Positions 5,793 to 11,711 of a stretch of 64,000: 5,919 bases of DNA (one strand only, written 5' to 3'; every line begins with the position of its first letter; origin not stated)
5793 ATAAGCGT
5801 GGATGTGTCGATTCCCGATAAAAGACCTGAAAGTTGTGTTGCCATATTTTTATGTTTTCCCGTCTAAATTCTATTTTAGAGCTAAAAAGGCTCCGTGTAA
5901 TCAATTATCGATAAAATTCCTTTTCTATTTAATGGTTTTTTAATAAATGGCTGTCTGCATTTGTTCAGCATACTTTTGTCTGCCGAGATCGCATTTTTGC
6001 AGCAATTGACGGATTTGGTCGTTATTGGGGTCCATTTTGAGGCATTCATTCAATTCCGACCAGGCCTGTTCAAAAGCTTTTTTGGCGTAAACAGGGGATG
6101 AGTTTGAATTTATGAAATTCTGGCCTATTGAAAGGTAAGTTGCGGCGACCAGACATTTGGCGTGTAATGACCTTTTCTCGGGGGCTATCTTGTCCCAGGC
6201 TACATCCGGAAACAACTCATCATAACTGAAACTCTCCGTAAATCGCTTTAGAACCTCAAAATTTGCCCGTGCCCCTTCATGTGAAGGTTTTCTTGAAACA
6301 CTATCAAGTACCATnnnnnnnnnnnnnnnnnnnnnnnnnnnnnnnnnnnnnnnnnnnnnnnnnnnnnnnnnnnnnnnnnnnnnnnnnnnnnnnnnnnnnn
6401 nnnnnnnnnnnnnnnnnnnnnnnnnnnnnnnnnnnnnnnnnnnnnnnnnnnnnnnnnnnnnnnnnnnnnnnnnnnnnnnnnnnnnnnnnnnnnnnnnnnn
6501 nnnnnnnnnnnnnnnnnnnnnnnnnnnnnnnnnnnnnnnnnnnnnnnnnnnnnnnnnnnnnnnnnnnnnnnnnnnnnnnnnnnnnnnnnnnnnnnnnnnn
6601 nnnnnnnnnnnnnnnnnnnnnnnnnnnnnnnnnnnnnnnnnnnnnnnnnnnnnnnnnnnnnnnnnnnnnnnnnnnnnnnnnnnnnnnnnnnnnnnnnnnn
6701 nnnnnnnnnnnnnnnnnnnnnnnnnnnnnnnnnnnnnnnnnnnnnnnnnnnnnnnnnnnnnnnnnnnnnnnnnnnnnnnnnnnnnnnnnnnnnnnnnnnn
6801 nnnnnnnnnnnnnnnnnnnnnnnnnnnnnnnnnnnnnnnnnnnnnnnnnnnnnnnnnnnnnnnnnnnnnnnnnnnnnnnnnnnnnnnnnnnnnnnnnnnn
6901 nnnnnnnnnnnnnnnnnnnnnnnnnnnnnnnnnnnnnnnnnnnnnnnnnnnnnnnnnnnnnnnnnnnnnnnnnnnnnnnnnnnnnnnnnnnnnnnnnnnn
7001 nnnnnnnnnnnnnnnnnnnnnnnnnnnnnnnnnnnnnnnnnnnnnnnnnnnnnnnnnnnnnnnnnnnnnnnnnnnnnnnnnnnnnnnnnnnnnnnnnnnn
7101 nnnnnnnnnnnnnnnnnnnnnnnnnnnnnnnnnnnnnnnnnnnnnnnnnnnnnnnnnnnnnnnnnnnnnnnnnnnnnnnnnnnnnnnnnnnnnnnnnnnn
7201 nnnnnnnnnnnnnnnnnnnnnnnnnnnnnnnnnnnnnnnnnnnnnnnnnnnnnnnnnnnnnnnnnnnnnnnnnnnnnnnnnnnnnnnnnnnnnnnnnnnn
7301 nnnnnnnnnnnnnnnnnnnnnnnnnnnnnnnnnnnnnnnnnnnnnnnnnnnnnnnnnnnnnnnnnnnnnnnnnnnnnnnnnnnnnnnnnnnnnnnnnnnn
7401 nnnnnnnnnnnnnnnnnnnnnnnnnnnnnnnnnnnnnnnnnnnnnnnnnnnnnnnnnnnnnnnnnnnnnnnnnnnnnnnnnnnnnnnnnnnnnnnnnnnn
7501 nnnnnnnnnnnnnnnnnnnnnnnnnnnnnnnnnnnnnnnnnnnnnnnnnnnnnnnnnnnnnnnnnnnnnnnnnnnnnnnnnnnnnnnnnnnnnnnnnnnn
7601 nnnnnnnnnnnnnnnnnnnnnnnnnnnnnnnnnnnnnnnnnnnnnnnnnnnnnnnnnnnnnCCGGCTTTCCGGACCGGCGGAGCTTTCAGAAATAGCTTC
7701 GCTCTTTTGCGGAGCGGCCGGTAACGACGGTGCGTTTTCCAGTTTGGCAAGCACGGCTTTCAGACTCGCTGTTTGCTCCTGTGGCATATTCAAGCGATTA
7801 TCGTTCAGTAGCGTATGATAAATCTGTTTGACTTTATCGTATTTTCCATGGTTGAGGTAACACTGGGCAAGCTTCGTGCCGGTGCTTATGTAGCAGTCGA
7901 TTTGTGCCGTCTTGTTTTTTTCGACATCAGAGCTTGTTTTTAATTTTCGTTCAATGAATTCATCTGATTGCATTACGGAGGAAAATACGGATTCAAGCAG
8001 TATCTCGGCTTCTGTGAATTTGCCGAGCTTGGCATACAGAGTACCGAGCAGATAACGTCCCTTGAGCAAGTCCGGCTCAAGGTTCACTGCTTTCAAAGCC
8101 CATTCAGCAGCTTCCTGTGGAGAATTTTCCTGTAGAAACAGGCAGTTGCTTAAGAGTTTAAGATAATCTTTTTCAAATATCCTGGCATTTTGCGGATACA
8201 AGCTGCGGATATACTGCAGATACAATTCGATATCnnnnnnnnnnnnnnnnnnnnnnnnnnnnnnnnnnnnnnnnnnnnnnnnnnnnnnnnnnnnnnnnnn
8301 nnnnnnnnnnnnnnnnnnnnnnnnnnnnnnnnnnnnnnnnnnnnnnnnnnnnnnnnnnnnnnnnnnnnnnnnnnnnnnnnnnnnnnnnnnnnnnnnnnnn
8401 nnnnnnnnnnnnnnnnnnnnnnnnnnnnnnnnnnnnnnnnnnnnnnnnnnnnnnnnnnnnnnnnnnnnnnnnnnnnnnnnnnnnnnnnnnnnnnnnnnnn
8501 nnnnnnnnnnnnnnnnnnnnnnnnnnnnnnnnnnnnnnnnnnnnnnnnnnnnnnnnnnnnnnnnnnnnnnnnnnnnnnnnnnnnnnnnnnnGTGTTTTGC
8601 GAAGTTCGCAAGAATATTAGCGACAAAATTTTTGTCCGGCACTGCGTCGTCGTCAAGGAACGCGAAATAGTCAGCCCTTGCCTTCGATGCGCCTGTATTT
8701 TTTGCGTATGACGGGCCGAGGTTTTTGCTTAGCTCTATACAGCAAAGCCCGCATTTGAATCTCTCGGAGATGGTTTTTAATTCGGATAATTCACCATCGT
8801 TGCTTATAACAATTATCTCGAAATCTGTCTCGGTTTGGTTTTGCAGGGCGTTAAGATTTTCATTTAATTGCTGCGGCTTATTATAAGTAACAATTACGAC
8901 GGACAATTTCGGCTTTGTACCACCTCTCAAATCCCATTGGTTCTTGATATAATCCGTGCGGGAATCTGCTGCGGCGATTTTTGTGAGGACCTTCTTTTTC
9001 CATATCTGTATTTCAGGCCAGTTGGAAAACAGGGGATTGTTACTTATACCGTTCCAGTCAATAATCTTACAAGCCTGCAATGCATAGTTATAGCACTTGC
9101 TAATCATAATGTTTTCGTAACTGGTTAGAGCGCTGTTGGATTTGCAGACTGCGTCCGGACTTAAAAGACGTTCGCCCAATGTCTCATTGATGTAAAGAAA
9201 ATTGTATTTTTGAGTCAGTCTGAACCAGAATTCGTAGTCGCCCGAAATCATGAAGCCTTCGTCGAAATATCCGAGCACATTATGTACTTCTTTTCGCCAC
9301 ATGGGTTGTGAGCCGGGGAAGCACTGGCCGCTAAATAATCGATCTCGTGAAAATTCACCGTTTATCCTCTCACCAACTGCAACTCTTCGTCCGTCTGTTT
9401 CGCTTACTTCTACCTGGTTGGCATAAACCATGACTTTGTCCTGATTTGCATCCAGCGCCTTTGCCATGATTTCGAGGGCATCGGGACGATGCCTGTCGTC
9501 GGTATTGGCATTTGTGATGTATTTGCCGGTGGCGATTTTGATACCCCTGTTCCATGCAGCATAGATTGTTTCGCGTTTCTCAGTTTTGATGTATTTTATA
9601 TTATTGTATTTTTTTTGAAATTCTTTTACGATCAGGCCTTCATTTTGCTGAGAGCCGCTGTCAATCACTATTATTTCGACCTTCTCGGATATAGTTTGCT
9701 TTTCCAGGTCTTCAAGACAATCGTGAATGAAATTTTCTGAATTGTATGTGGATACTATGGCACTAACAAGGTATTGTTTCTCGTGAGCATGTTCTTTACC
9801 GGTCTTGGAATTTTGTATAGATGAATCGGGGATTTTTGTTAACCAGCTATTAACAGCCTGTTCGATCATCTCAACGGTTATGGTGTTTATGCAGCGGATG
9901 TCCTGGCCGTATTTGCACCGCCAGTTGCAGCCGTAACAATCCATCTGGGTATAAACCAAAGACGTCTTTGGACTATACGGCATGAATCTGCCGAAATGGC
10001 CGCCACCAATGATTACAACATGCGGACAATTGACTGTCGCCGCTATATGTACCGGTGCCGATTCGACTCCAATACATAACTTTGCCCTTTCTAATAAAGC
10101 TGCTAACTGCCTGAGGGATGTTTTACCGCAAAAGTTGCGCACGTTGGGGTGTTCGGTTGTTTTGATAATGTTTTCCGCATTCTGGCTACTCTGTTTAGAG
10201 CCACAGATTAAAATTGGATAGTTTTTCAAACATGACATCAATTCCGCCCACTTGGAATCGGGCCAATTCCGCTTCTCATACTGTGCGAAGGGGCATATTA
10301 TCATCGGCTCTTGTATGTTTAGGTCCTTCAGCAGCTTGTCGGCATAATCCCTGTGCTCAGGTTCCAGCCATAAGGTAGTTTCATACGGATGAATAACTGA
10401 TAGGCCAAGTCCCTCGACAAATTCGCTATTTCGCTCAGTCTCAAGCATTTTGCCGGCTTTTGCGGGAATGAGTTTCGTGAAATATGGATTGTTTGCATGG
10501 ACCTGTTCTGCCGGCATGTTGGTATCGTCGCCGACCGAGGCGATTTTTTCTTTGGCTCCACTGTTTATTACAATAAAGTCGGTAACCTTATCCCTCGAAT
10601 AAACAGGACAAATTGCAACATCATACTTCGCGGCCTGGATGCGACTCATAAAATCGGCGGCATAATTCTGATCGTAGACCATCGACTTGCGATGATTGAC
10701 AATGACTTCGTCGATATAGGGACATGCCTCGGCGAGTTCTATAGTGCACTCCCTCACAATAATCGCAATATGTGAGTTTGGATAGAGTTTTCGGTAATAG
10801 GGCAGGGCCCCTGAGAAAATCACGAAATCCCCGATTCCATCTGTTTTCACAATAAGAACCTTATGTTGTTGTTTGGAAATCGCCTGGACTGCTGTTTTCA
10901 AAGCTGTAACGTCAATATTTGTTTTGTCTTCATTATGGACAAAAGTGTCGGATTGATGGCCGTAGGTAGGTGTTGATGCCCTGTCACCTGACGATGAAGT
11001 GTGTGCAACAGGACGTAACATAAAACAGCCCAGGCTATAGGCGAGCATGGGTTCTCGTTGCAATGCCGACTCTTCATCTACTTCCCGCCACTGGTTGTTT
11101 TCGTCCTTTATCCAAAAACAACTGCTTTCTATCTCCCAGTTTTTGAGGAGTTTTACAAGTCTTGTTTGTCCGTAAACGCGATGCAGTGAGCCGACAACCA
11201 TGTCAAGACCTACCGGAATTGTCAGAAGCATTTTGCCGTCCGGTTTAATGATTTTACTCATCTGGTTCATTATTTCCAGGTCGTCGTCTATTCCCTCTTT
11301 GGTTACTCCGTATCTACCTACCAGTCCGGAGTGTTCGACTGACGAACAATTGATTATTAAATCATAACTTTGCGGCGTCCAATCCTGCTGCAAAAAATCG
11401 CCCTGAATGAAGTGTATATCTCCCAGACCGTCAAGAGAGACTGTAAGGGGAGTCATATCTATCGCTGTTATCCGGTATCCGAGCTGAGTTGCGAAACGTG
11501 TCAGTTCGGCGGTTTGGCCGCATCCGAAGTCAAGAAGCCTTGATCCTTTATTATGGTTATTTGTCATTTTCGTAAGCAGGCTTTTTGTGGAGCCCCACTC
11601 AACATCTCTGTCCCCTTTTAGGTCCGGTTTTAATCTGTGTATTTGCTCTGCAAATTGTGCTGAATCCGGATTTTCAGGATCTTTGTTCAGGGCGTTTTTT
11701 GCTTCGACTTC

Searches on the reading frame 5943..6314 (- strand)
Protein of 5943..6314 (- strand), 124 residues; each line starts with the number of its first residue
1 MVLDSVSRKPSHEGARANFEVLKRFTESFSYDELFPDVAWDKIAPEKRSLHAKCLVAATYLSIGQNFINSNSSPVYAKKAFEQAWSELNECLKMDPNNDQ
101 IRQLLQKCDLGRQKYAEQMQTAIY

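Call 69: search_protein_families(library=pfam, proteins=[window:5943-6314:-], max_evalue=1)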
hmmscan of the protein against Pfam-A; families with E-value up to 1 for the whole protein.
window:5943-6314:- (124 aa): 2 families
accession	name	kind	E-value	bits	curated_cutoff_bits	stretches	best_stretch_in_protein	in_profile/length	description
PF14853.12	Fis1_TPR_C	-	0.016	15.8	25.3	1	80-108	16-44/53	Fis1 C-terminal tetratricopeptide repeat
PF14559.12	TPR_19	-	0.043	14.6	25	1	77-117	3-43/68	Tetratricopeptide repeat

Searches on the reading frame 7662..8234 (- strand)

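Call 69: search_protein_families(library=pfam, proteins=[window:7662-8234:-], max_evalue=1)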
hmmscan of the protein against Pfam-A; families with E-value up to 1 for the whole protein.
window:7662-8234:- (191 aa): 20 families
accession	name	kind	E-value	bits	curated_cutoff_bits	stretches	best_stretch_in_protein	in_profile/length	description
PF12895.13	ANAPC3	-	1.3e-08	35.4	27.2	2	24-82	25-81/82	Anaphase-promoting complex, cyclosome, subunit 3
PF14559.12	TPR_19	-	6.4e-08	33.3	25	2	34-83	2-51/68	Tetratricopeptide repeat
PF07719.23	TPR_2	-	1.2e-07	31.7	27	1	61-81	5-25/34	Tetratricopeptide repeat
PF13181.12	TPR_8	-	6.6e-06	26.3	25.7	1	60-82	4-26/34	Tetratricopeptide repeat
PF13431.12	TPR_17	-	8.1e-06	26.2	24.4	1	46-77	2-33/34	Tetratricopeptide repeat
PF13428.12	TPR_14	-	1.9e-05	25.3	23.5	1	59-96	3-40/44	Tetratricopeptide repeat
PF00515.34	TPR_1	-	4.3e-05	23.6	27.8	1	60-77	4-21/34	Tetratricopeptide repeat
PF13174.12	TPR_6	-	0.00065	20.6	26.3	0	121-144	5-28/33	Tetratricopeptide repeat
PF13176.12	TPR_7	-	0.001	19.4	27.9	1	62-82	4-24/36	Tetratricopeptide repeat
PF13424.12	TPR_12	-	0.0017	19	30.1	1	56-82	44-70/77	Tetratricopeptide repeat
PF13432.12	TPR_16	-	0.0034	18.3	32.7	1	35-80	9-54/65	Tetratricopeptide repeat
PF25063.1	ARM_TT21_C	-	0.016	15.5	35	1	15-92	89-164/209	Tetratricopeptide repeat protein 21 C-terminal ARM domain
PF13414.12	TPR_11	-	0.028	14.5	26.8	1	38-71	9-42/42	TPR repeat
PF01535.26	PPR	-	0.031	15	25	0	123-141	7-25/31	PPR repeat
PF13374.12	TPR_10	-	0.038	14.4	27.5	1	63-83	8-28/42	Tetratricopeptide repeat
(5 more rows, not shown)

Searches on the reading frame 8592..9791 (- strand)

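Call 30: search_protein_families(library=pfam, proteins=[window:8592-9791:-], max_evalue=0.001)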
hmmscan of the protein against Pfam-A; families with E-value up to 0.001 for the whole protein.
window:8592-9791:- (400 aa): 4 families
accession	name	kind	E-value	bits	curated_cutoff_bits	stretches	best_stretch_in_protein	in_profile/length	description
PF00535.33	Glycos_transf_2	-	1.1e-51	175.5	23.3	2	10-140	1-130/168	Glycosyl transferase family 2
PF10111.15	Glyco_tranf_2_2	-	4e-17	63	27.3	2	12-199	3-206/276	Glycosyltransferase like family 2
PF13641.12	Glyco_tranf_2_3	-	7.2e-16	59.3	27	2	294-397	1-111/230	Glycosyltransferase like family 2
PF13632.12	Glyco_trans_2_3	-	0.00093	19.5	27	0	157-205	71-120/198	Glycosyl transferase family group 2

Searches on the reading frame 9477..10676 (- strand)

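Call 30: search_protein_families(library=pfam, proteins=[window:9477-10676:-], max_evalue=0.001)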
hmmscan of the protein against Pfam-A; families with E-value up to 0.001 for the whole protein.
window:9477-10676:- (400 aa): 3 families
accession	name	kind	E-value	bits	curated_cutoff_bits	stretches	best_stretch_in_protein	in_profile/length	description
PF01075.23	Glyco_transf_9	-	9.6e-24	84.5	22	1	117-250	102-236/247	Glycosyltransferase family 9 (heptosyltransferase)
PF00535.33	Glycos_transf_2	-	2.5e-23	83.3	23.3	1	305-399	1-94/168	Glycosyl transferase family 2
PF10111.15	Glyco_tranf_2_2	-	3.8e-05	23.8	27.3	1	307-399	3-97/276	Glycosyltransferase like family 2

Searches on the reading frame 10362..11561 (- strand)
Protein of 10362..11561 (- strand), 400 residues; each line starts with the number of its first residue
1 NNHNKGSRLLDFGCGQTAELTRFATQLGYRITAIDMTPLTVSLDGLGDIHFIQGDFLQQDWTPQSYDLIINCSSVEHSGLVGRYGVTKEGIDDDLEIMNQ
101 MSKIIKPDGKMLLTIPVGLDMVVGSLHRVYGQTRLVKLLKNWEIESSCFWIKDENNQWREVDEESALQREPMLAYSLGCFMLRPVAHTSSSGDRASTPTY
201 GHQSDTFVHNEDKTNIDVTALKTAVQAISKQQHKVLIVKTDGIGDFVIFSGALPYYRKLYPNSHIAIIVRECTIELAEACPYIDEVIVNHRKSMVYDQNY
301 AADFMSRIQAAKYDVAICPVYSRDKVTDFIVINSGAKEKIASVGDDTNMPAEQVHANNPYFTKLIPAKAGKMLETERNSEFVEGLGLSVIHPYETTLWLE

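Call 30: search_protein_families(library=pfam, proteins=[window:10362-11561:-], max_evalue=0.001)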
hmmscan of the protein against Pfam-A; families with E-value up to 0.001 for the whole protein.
window:10362-11561:- (400 aa): 6 families
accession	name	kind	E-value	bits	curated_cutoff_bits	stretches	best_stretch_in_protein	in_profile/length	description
PF03269.20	DUF268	-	8.8e-12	45.7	25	1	63-145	60-140/176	Caenorhabditis protein of unknown function, DUF268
PF13847.12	Methyltransf_31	-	2.2e-09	37.6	27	1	4-131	2-114/145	Methyltransferase domain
PF08241.18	Methyltransf_11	-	3.5e-07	31.2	21.2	1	10-112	1-94/95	Methyltransferase domain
PF13489.12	Methyltransf_23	-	9.6e-07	29.1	27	1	3-134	20-124/164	Methyltransferase domain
PF13649.12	Methyltransf_25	-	1.4e-05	26.2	27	1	10-77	2-76/97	Methyltransferase domain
PF08242.18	Methyltransf_12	-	0.0003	21.9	30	1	10-110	1-97/98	Methyltransferase domain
